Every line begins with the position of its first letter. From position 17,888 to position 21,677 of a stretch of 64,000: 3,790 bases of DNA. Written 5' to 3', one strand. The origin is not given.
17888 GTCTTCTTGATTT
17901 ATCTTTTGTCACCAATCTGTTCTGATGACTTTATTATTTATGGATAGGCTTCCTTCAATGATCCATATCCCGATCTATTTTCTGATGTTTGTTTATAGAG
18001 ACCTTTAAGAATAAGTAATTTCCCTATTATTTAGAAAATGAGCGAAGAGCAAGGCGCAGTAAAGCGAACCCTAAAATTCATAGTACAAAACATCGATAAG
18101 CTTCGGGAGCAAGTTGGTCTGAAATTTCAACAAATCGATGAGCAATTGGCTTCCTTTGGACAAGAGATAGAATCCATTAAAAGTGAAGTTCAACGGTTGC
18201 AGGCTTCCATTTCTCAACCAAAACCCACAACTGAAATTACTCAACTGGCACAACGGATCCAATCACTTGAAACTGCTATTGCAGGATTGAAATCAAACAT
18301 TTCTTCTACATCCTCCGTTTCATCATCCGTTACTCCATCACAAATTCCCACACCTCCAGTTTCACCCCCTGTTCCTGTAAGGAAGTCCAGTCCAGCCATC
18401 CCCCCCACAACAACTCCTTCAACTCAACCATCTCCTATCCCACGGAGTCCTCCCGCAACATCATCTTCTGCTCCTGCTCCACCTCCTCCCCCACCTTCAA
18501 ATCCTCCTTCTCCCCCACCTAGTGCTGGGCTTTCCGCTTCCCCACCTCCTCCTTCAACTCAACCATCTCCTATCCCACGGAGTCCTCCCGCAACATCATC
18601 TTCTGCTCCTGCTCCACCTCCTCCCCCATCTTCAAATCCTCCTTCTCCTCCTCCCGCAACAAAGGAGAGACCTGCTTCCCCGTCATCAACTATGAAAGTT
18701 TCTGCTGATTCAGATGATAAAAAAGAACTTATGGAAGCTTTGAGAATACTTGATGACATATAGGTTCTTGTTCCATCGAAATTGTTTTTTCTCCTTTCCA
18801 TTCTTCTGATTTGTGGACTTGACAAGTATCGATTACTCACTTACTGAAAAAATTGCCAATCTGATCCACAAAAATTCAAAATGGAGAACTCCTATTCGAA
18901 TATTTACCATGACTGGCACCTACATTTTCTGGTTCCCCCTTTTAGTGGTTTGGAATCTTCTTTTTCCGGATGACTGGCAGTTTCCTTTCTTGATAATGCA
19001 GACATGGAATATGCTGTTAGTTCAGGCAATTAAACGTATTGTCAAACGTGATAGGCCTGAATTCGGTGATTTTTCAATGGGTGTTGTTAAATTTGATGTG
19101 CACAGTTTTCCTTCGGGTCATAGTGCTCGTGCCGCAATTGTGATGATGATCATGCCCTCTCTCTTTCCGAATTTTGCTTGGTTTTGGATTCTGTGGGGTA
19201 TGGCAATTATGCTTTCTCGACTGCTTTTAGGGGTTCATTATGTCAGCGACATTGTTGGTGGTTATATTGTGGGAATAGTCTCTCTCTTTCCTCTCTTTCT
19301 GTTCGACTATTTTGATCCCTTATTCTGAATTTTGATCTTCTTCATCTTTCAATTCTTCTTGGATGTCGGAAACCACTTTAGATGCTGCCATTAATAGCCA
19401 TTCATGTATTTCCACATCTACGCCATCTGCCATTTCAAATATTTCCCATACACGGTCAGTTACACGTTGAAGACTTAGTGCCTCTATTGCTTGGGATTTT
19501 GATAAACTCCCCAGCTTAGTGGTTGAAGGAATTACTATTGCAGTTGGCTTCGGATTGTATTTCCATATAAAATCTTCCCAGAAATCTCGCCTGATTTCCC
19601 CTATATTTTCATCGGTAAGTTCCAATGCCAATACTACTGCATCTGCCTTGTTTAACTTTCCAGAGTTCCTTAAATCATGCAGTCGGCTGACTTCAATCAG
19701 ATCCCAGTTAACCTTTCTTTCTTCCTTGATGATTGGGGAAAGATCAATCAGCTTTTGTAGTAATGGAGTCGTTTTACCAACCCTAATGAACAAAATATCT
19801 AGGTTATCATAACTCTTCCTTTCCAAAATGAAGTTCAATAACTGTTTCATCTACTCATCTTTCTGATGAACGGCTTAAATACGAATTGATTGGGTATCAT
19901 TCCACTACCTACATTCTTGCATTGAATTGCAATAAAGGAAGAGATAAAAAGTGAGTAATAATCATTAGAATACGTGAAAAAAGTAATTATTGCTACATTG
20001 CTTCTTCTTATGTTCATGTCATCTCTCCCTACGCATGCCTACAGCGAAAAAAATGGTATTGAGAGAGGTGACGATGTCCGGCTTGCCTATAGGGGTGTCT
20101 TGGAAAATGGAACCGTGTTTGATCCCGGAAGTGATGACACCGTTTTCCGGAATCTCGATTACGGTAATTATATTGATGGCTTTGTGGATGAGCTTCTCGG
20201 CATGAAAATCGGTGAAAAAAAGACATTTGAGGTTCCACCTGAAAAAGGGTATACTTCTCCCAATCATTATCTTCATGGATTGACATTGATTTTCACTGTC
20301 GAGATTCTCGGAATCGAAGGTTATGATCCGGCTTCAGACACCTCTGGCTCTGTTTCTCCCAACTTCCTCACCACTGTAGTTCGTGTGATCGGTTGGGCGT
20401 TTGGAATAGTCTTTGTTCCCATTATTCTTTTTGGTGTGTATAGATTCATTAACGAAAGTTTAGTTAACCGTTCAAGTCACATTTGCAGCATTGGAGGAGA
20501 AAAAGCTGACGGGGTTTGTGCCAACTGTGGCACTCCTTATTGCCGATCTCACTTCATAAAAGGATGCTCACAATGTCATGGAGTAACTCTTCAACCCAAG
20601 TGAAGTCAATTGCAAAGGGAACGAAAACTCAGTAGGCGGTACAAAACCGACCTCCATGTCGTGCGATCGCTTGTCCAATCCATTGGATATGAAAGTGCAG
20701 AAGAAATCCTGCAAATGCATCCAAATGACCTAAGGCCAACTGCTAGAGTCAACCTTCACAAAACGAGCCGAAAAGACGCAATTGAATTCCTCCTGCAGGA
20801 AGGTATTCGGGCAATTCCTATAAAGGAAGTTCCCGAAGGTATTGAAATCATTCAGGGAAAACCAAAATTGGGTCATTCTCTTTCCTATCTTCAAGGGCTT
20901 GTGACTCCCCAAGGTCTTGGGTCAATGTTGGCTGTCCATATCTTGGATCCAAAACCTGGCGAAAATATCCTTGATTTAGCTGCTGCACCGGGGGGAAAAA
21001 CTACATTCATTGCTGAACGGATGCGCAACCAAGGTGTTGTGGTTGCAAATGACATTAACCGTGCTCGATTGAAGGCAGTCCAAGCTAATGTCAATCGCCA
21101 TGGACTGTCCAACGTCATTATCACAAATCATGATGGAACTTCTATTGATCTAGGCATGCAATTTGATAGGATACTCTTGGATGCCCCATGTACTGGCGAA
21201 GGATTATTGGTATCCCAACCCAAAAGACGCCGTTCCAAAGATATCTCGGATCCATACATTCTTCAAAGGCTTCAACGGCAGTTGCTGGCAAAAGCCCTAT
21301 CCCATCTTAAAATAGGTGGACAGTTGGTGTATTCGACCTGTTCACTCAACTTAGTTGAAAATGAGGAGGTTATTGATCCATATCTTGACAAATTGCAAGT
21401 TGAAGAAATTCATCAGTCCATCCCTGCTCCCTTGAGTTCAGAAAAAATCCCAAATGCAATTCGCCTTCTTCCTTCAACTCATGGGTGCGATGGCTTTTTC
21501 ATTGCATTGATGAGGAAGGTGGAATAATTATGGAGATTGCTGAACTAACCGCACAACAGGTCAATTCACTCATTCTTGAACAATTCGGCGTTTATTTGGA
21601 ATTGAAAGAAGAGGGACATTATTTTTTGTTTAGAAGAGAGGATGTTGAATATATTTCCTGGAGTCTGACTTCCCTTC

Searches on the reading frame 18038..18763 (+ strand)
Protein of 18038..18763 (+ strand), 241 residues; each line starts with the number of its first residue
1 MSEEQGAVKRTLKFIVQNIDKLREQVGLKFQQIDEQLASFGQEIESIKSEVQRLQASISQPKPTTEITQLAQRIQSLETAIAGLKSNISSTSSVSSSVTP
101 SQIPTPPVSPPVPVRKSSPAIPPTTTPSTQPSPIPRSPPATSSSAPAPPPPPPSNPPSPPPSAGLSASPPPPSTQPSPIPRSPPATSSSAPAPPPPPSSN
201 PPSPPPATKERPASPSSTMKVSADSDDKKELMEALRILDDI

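Call 63: search_protein_families(library=pfam, proteins=[window:18038-18763:+], max_evalue=0.001)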
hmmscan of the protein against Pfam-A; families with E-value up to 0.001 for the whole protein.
window:18038-18763:+ (241 aa): 2 families
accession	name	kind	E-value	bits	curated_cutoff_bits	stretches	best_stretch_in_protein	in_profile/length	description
PF16515.11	HIP1_clath_bdg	-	0.00016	22.4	28.8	1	3-79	20-94/99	Clathrin-binding domain of Huntingtin-interacting protein 1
PF04108.17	ATG17_like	-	0.00041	20.4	43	1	17-89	112-186/355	Autophagy protein ATG17-like domain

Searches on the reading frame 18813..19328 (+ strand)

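Call 63: search_protein_families(library=pfam, proteins=[window:18813-19328:+], max_evalue=0.001)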
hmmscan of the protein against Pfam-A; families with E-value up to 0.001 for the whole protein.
window:18813-19328:+ (171 aa): 2 families
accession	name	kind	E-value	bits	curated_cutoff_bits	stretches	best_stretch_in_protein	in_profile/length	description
PF01569.27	PAP2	-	2.2e-19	69.9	27.2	1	62-163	8-123/130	PAP2 superfamily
PF14378.12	PAP2_3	-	3.4e-08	33.9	27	1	94-157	122-187/190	PAP2 superfamily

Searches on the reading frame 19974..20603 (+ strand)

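Call 64: search_protein_families(library=pfam, proteins=[window:19974-20603:+], max_evalue=0.001)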
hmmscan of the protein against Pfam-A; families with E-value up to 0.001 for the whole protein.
window:19974-20603:+ (209 aa): 1 family
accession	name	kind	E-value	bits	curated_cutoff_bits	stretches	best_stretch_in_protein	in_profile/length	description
PF00254.34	FKBP_C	-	1.1e-14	55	21.1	1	29-112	5-94/94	FKBP-type peptidyl-prolyl cis-trans isomerase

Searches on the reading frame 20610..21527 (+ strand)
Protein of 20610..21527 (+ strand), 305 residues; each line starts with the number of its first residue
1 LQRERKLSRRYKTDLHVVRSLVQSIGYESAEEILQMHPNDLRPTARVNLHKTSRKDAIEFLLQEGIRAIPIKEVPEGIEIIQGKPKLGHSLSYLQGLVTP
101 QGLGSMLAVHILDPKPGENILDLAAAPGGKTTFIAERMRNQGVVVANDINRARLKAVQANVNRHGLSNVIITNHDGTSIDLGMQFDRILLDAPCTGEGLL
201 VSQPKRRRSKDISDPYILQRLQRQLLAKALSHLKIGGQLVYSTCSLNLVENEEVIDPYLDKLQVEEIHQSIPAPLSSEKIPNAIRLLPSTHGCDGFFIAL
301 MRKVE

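Call 64: search_protein_families(library=pfam, proteins=[window:20610-21527:+], max_evalue=0.001)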
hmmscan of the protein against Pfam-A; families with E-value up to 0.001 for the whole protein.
window:20610-21527:+ (305 aa): 8 families
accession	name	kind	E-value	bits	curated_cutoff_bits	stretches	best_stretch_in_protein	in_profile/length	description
PF01189.24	Methyltr_RsmB-F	-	3.3e-55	187.3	27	1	110-301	2-198/199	16S rRNA methyltransferase RsmB/F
PF13847.12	Methyltransf_31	-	2.5e-08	34.2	27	1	115-250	2-114/145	Methyltransferase domain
PF22458.1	RsmF-B_ferredox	-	2.9e-07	31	27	1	18-82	6-69/74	Methyltr_RsmF/B-like, ferredoxin-like domain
PF05175.20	MTS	-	1.2e-05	25.4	23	1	104-193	19-107/170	Methyltransferase small domain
PF13649.12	Methyltransf_25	-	6e-05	24.1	27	1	120-190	1-70/97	Methyltransferase domain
PF01728.25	FtsJ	-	6.9e-05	23.3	24.1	1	111-192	18-99/181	FtsJ-like methyltransferase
PF01209.24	Ubie_methyltran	-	0.00011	22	20.1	1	111-174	42-105/233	ubiE/COQ5 methyltransferase family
PF01135.25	PCMT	-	0.0003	21.1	20.3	1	108-177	65-134/210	Protein-L-isoaspartate(D-aspartate) O-methyltransferase (PCMT)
